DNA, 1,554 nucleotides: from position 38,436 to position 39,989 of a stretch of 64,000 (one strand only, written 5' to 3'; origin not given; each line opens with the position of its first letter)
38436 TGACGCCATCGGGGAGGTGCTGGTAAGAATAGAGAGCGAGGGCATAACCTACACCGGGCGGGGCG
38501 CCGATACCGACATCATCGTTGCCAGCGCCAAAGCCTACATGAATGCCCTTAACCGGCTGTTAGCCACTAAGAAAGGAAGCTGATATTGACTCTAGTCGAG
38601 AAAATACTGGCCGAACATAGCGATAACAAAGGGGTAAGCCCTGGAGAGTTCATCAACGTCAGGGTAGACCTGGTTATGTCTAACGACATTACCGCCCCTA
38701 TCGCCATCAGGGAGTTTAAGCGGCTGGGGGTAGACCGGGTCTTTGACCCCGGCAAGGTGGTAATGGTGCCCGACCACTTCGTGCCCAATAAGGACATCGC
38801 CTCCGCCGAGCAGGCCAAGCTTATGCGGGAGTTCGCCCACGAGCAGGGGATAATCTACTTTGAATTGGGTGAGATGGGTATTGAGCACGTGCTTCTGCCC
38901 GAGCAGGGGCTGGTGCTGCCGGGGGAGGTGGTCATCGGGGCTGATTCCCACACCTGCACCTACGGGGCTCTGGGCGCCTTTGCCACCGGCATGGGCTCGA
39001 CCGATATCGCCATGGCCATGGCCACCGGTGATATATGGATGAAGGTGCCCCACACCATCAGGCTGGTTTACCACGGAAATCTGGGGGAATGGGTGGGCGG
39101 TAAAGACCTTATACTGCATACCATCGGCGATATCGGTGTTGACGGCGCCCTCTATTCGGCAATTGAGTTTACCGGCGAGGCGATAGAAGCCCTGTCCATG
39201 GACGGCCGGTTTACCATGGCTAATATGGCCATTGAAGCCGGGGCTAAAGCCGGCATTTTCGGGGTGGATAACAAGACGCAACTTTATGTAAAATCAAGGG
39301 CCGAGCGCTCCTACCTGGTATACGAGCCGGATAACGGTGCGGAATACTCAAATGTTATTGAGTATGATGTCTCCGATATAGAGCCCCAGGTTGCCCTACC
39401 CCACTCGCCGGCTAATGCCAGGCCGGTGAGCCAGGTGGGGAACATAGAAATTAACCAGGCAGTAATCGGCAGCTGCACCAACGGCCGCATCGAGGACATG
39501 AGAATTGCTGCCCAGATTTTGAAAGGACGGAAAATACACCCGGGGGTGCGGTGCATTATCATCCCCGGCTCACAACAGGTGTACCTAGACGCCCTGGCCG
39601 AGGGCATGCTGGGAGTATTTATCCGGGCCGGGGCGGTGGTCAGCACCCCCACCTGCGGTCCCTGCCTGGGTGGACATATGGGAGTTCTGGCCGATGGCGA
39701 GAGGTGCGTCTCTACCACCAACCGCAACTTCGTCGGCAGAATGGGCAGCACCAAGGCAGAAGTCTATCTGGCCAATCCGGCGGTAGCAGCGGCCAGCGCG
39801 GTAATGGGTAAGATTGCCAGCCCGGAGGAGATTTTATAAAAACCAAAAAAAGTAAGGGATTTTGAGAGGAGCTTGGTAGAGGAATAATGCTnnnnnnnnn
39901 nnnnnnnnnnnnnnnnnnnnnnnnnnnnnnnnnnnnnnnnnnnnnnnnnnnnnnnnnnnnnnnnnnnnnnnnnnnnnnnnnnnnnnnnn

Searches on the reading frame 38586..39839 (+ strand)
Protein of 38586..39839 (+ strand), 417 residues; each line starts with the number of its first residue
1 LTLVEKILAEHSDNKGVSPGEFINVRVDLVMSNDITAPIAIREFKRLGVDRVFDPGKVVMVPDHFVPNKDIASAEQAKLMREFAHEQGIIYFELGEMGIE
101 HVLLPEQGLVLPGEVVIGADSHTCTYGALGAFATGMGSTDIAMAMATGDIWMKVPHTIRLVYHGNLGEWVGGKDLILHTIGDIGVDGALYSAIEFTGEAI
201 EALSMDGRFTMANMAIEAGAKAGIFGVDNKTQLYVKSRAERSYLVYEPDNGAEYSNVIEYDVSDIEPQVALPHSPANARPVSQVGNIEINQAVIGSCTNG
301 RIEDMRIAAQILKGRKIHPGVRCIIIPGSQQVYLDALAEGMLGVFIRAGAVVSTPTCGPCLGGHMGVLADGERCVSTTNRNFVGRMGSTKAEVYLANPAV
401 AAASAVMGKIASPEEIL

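Call 7: search_protein_families(library=ncbifam, proteins=[window:38586-39839:+])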
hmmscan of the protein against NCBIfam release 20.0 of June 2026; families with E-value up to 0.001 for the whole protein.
window:38586-39839:+ (417 aa): 19 families
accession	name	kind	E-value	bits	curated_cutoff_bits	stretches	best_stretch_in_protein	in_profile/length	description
TIGR02083.1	LEU2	equivalog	5.2e-207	687.8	610.65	1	1-416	1-419/419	3-isopropylmalate dehydratase large subunit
NF001614.1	PRK00402.1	subfamily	4e-196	651.6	385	1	1-414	1-415/415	aconitase/3-isopropylmalate dehydratase large subunit family protein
TIGR01343.1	hacA_fam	subfamily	5.8e-184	611.4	385.7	1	2-414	1-412/412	homoaconitate hydratase family protein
TIGR02086.1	IPMI_arch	subfamily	1.6e-166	554.1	410.15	1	1-414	1-410/411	3-isopropylmalate dehydratase/homoaconitate hydratase family large subunit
NF040615.1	HacA_Meth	equivalog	1.6e-150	501.5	550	1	1-412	1-417/419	homoaconitase large subunit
NF005558.0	PRK07229.1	equivalog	1.5e-106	357.4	612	1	1-415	3-414/647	aconitate hydratase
NF009116.0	PRK12466.1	subfamily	1.1e-105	354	531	2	2-283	6-305/472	3-isopropylmalate dehydratase large subunit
NF004016.0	PRK05478.1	subfamily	1.1e-96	324.3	510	2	2-283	5-303/468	3-isopropylmalate dehydratase large subunit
TIGR01342.1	acon_putative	hypoth_equivalog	6.6e-91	305.5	719.15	1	2-415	1-411/655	putative aconitate hydratase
TIGR00170.1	leuC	equivalog_domain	8.4e-83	278.5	560.25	2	2-282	4-301/466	3-isopropylmalate dehydratase large subunit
TIGR00139.1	h_aconitase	equivalog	8.8e-78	262.4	529.9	2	3-240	4-245/709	homoaconitase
NF006690.0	PRK09238.1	equivalog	4.5e-53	180.4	782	2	245-415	648-816/852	bifunctional aconitate hydratase 2/2-methylisocitrate dehydratase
TIGR01340.1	aconitase_mito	equivalog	1.1e-50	172.7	825.35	1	12-410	41-472/745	aconitate hydratase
NF008503.0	PRK11413.1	equivalog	4e-39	134.2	641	2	110-283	139-313/753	hydratase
TIGR00117.1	acnB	equivalog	3.2e-38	131.1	1287.2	2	245-416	647-815/844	bifunctional aconitate hydratase 2/2-methylisocitrate dehydratase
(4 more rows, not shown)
